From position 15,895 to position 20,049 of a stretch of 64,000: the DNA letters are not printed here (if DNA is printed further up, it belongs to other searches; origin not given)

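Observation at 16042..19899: Giant TPR-like repeat protein ending in a nitrilase-superfamily (CN hydrolase) domain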

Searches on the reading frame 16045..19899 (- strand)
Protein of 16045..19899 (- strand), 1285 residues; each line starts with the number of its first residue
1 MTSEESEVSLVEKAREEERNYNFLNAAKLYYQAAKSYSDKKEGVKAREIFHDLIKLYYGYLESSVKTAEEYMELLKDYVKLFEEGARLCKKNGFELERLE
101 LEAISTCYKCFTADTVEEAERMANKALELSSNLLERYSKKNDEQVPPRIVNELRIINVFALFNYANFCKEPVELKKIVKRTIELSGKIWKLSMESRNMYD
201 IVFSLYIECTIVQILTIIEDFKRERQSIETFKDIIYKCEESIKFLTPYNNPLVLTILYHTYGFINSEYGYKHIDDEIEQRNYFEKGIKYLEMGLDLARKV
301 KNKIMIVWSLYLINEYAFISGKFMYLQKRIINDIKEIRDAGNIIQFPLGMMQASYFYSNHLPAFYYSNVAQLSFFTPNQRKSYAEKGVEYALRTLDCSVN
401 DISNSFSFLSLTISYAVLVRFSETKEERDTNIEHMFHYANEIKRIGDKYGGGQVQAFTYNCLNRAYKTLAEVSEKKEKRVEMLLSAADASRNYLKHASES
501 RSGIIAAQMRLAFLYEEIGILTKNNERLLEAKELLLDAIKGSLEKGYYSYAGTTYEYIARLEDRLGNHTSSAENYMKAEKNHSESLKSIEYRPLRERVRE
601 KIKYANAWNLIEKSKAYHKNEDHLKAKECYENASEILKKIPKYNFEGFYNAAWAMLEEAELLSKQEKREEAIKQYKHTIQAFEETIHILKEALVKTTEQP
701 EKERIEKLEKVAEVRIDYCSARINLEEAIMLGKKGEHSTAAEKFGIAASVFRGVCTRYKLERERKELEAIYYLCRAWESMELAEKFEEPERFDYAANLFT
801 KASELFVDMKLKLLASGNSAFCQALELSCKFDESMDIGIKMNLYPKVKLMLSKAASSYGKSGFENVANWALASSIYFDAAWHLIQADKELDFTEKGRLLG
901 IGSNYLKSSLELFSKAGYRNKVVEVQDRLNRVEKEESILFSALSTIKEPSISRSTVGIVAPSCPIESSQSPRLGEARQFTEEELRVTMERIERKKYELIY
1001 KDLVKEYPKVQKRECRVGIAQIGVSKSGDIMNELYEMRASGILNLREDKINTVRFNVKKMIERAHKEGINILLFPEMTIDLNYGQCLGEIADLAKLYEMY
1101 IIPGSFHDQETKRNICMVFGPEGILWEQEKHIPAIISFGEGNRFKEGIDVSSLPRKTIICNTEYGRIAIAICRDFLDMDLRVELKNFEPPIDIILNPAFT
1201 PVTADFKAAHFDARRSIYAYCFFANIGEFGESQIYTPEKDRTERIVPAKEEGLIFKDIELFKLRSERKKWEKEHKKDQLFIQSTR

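Call 4: search_protein_families(library=pfam, proteins=[window:16045-19899:-], max_evalue=1)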
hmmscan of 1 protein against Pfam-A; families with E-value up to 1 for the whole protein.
window:16045-19899:- (1285 aa): 5 families
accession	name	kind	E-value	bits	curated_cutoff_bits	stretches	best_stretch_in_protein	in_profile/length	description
PF13424.12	TPR_12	-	1.7e-05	25.3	30.1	1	613-684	9-77/77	Tetratricopeptide repeat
PF00795.27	CN_hydrolase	-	0.0018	18.1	23.2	1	1057-1264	21-252/256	Carbon-nitrogen hydrolase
PF00617.24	RasGEF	-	0.022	15.1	23.1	1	398-497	38-136/181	RasGEF domain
PF14622.11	Ribonucleas_3_3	-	0.074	13.7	35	1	689-754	37-103/128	Ribonuclease-III-like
PF12583.14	TPPII_C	-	0.91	10.5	27.7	0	987-1009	25-47/69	Tripeptidyl peptidase II, C-terminal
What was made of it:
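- On Nitrilase / CN-hydrolase superfamily (Pfam PF00795): The window protein scores 18.1 bits against the 23.2 cut-off (call 4).
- On Tetratricopeptide repeat (TPR) proteins: Only one sub-threshold TPR_12 match was found, at 25.3 bits against 30.1 (call 4).
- Checked: (i) For this particular protein the Pfam hits are below the curated thresholds (CN_hydrolase 18.1 vs 23.2 bits; TPR_12 25.3 vs 30.1; call 4).
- Tried and rejected: RasGEF, RNase III-like and TPPII_C Pfam hits (E=0.02-0.9, call 4).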

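Call 5: search_protein_families(library=ncbifam, proteins=[window:16045-19899:-], max_evalue=1)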
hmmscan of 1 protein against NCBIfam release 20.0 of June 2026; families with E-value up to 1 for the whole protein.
window:16045-19899:- (1285 aa): 1 family
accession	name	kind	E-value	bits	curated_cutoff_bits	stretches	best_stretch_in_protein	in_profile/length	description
NF033650.1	ANR_neg_reg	subfamily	0.1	12.4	32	0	11-36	6-31/54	ANR family transcriptional regulator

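Call 6: search_protein_families(library=padloc, proteins=[window:16045-19899:-], max_evalue=1)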
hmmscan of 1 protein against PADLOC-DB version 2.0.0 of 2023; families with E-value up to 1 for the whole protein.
window:16045-19899:- (1285 aa): 2 families
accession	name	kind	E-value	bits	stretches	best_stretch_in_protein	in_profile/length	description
PDLC03804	RTasNitrilase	-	2.7e-11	41.1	1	1010-1264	122-371/397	DRT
PDLC00220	KwaA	-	0.0052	14.6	1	178-257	37-117/198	Unknown function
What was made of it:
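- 16045..16947 (-): Residues 985-1285: nitrilase (CN hydrolase) cassette, including the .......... lead-in. PADLOC RTasNitrilase E=2.7e-11 (call 6).
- On STAND / NLR-like immune receptors: There is no such Pfam or PADLOC hit (calls 4, 6).
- Tried and rejected: Pfam, NCBIfam and PADLOC gave nothing significant (calls 4-6).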

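Call 11: find_homologous_proteins(query=window:16045-19899:-)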
Query window:16045-19899:- (1285 aa): 98 proteins with E <= 0.001 among 8000 candidates.
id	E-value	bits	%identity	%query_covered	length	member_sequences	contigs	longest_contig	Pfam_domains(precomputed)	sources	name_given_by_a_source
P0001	0.0e+0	2865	100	100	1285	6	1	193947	PF13424.13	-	-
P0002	0.0e+0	2273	81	100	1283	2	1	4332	PF13424.13,PF00795.28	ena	-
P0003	0.0e+0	2035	73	100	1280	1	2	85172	-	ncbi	ncbi:MAG: hypothetical protein ACFE88_14745 [Candidatus Hermodarchaeota archaeon]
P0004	0.0e+0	1885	85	78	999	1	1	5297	-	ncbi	ncbi:MAG: tetratricopeptide repeat protein, partial [Promethearchaeota archaeon]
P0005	0.0e+0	1821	64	100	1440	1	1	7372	PF13424.13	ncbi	-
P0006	0.0e+0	1717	62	100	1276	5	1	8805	PF13424.13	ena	-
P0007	0.0e+0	1575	64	88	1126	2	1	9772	-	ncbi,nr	ncbi:MAG: hypothetical protein EAX89_14990, partial [Candidatus Lokiarchaeota archaeon]|nr:hypotheti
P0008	0.0e+0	1523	55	99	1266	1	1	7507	PF00795.28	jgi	-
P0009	0.0e+0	1501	56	100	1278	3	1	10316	PF00795.28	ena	-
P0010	0.0e+0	1492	55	100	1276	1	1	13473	PF00795.28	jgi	-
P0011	0.0e+0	1486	55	100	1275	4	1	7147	PF00795.28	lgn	-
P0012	0.0e+0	1482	54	100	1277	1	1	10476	PF00795.28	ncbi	-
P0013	0.0e+0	1480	55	100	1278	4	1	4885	-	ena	-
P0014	0.0e+0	1477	54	100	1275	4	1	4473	PF00795.28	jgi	-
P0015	0.0e+0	1470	56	100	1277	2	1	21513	PF13424.13,PF14938.13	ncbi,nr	ncbi:MAG: hypothetical protein CEE43_18335 [Promethearchaeota archaeon Loki_b32]|nr:MAG: hypothetica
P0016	0.0e+0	1468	55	100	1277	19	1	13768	PF00795.28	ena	-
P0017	0.0e+0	1468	54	100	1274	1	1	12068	PF00795.28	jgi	-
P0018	0.0e+0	1466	54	99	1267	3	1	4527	PF00795.28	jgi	jgi:predicted amidohydrolase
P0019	0.0e+0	1461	56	96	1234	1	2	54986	PF00795.28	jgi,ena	-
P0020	0.0e+0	1459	54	100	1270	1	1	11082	PF13424.13,PF00795.28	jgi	jgi:predicted amidohydrolase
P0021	0.0e+0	1458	55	100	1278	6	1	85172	-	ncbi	ncbi:MAG: hypothetical protein ACFE92_07250 [Promethearchaeota archaeon]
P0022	0.0e+0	1456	53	100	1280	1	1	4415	PF00795.28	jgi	-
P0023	0.0e+0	1455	54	100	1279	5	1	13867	PF00795.28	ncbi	-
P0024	0.0e+0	1452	54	100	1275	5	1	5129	PF00795.28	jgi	-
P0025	0.0e+0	1450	54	100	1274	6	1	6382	PF00795.28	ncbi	-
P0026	0.0e+0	1449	55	100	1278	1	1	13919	PF13424.13,PF00795.28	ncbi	-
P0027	0.0e+0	1447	54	100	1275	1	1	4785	PF13424.13,PF00795.28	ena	-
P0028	0.0e+0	1444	54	100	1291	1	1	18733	PF00795.28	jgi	jgi:predicted amidohydrolase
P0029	0.0e+0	1440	54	100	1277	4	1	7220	PF00795.28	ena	-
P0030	0.0e+0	1426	53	100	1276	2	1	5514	PF00795.28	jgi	-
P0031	0.0e+0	1424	53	99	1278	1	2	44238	PF00795.28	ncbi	ncbi:MAG: hypothetical protein ACFE9Q_15730 [Candidatus Hodarchaeota archaeon]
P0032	0.0e+0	1424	53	100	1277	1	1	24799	PF00795.28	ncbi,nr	ncbi:MAG: carbon-nitrogen hydrolase family protein [Candidatus Lokiarchaeota archaeon]|nr:carbon-nit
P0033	0.0e+0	1423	53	98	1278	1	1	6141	PF13424.13,PF00795.28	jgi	-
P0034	0.0e+0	1421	53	99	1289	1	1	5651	PF00795.28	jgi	jgi:predicted amidohydrolase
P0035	0.0e+0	1420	54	100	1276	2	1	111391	PF00795.28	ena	-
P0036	0.0e+0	1420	53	100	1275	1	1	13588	PF00795.28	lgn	-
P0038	0.0e+0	1415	53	100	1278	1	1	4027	PF00795.28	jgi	-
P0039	0.0e+0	1415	53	100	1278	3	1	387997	-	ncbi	ncbi:MAG: carbon-nitrogen hydrolase family protein [Candidatus Hermodarchaeota archaeon]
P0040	0.0e+0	1414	52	100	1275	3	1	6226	PF00795.28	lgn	-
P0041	0.0e+0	1414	54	100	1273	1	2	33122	PF00795.28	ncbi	ncbi:MAG: nitrilase-related carbon-nitrogen hydrolase [Candidatus Hodarchaeota archaeon]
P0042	0.0e+0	1413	53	99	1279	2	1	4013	PF13424.13,PF00795.28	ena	-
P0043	0.0e+0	1410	53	100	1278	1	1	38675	PF00795.28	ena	-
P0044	0.0e+0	1409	53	100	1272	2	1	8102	PF00795.28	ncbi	-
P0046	0.0e+0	1405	53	100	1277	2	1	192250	PF00795.28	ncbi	-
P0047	0.0e+0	1404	52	100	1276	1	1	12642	PF00795.28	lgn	-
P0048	0.0e+0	1401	53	100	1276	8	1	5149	PF00795.28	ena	-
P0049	0.0e+0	1397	53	100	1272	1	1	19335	PF00795.28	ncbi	-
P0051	0.0e+0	1390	53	100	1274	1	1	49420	PF00795.28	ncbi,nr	ncbi:MAG: carbon-nitrogen hydrolase family protein [Candidatus Lokiarchaeota archaeon]|nr:carbon-nit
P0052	0.0e+0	1380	52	99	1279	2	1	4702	PF00795.28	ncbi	ncbi:MAG: carbon-nitrogen hydrolase family protein [Promethearchaeota archaeon]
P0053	0.0e+0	1375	52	100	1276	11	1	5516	PF13424.13,PF00795.28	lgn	-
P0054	0.0e+0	1370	52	100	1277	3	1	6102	PF13424.13,PF14938.13,PF00795.28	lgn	-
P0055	0.0e+0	1368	52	99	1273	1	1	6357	PF00795.28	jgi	-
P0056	0.0e+0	1365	52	99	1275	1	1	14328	PF00795.28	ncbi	ncbi:MAG: carbon-nitrogen hydrolase family protein [Promethearchaeota archaeon]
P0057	0.0e+0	1360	52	100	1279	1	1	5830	PF00795.28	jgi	jgi:predicted amidohydrolase/tetratricopeptide (TPR) repeat protein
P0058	0.0e+0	1357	52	99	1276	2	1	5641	PF00795.28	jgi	jgi:predicted amidohydrolase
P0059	0.0e+0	1355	52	100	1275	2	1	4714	PF13424.13,PF00795.28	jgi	-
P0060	0.0e+0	1342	50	99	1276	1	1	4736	PF00795.28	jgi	-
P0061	0.0e+0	1337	52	100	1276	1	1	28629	PF00795.28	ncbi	-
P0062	0.0e+0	1336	50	100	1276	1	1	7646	PF00795.28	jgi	jgi:predicted amidohydrolase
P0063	0.0e+0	1332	50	99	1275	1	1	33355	PF00795.28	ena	-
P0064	0.0e+0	1331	51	100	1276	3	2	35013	PF00795.28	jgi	-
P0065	0.0e+0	1330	51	99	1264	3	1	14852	PF13424.13,PF00795.28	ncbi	-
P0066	0.0e+0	1325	50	99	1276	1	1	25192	PF00795.28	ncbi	-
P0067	0.0e+0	1304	60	76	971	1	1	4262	PF00795.28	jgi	jgi:predicted amidohydrolase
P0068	0.0e+0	1272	62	72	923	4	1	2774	PF00795.28,PF07719.24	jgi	-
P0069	0.0e+0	1247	48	99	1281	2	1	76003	PF00795.28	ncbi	ncbi:MAG: carbon-nitrogen hydrolase family protein [Promethearchaeota archaeon]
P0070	0.0e+0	1231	48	100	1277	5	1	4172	PF00795.28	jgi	-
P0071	0.0e+0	1222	47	99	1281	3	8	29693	PF00795.28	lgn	-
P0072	0.0e+0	1204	48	100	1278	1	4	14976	PF00795.28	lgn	-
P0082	3.1e-265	901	50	68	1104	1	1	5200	PF13424.13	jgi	-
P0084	8.7e-258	877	46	76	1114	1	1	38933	PF13676.12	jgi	-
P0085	1.0e-242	827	40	94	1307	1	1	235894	PF00149.34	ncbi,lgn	ncbi:MAG: metallophosphoesterase [Candidatus Hodarchaeota archaeon]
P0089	1.1e-226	774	43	76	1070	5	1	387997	PF13424.13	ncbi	ncbi:MAG: hypothetical protein ACFE9I_00760 [Candidatus Hermodarchaeota archaeon]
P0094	1.1e-121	426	64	23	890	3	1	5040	PF17874.8,PF13424.13,PF13432.13,PF13181.13,PF00795.28,PF07719.24,PF13374.13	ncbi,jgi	ncbi:MAG: nitrilase-related carbon-nitrogen hydrolase [Candidatus Hodarchaeales archaeon]|jgi:predic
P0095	3.9e-113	398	59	23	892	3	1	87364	PF17874.8,PF13424.13,PF00795.28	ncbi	ncbi:MAG: nitrilase-related carbon-nitrogen hydrolase [Candidatus Thorarchaeota archaeon]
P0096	6.6e-49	185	30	36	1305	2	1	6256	PF06745.20,PF24336.2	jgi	jgi:KaiC/GvpD/RAD55 family RecA-like ATPase/tetratricopeptide (TPR) repeat protein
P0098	1.2e-44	171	28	36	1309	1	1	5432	PF06745.20,PF24336.2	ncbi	-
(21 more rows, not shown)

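Call 21: find_encoding_contigs(protein=P0039, flank=8000, max_places=2)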
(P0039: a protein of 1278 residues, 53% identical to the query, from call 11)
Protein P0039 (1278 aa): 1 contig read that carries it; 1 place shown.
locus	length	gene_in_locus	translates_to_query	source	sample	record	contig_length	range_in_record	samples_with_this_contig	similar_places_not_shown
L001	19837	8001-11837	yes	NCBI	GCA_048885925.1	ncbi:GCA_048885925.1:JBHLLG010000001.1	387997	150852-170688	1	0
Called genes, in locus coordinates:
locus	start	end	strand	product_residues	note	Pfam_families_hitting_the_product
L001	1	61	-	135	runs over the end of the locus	PF01842:ACT (faint), PF19571:ACT_8, PF22629:ACT_AHAS_ss (faint)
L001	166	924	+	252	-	PF13489:Methyltransf_23 (weak), PF08241:Methyltransf_11, PF13649:Methyltransf_25 (faint)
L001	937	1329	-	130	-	-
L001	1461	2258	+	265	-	PF01925:TauE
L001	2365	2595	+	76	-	-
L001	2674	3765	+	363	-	PF05401:NodS, PF13489:Methyltransf_23, PF00891:Methyltransf_2 (weak), PF05175:MTS, PF13649:Methyltransf_25, PF13847:Methyltransf_31, PF08241:Methyltransf_11, PF08242:Methyltransf_12, +3 more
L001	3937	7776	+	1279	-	PF00795:CN_hydrolase (weak)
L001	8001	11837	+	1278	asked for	-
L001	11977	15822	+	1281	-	PF00795:CN_hydrolase (weak)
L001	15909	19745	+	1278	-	PF13424:TPR_12 (faint), PF00795:CN_hydrolase (faint)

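Call 22: find_encoding_contigs(protein=P0046, flank=8000, max_places=2)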
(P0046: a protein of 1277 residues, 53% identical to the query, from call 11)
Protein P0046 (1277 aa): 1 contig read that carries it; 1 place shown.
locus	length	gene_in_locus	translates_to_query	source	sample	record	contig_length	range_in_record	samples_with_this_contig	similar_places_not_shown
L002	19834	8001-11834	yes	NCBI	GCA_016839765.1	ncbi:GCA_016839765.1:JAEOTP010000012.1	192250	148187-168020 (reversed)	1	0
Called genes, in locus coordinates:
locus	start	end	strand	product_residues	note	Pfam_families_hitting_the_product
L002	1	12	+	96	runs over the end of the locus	PF14697:Fer4_21 (weak), PF12797:Fer4_2 (weak), PF00037:Fer4, PF12837:Fer4_6, PF13237:Fer4_10 (weak), PF12838:Fer4_7 (faint), PF13187:Fer4_9 (faint)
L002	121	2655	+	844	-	PF13510:Fer2_4 (weak), PF12838:Fer4_7, PF13187:Fer4_9 (weak), PF22117:Fer4_Nqo3, PF14691:Fer4_20, PF07992:Pyr_redox_2, PF13450:NAD_binding_8, PF13738:Pyr_redox_3, +8 more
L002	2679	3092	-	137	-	PF01842:ACT (weak), PF19571:ACT_8, PF22629:ACT_AHAS_ss (faint)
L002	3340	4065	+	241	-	PF13489:Methyltransf_23, PF02353:CMAS (weak), PF05175:MTS (weak), PF06325:PrmA (weak), PF13847:Methyltransf_31, PF08241:Methyltransf_11, PF08242:Methyltransf_12, PF13649:Methyltransf_25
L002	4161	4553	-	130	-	-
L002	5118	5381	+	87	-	-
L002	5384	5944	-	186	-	PF00179:UQ_con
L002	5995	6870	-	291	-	PF00899:ThiF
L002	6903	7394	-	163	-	PF01398:JAB, PF14464:Prok-JAB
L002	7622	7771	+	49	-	-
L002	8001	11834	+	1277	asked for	PF00795:CN_hydrolase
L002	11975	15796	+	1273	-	-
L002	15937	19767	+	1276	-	PF13424:TPR_12 (faint), PF00795:CN_hydrolase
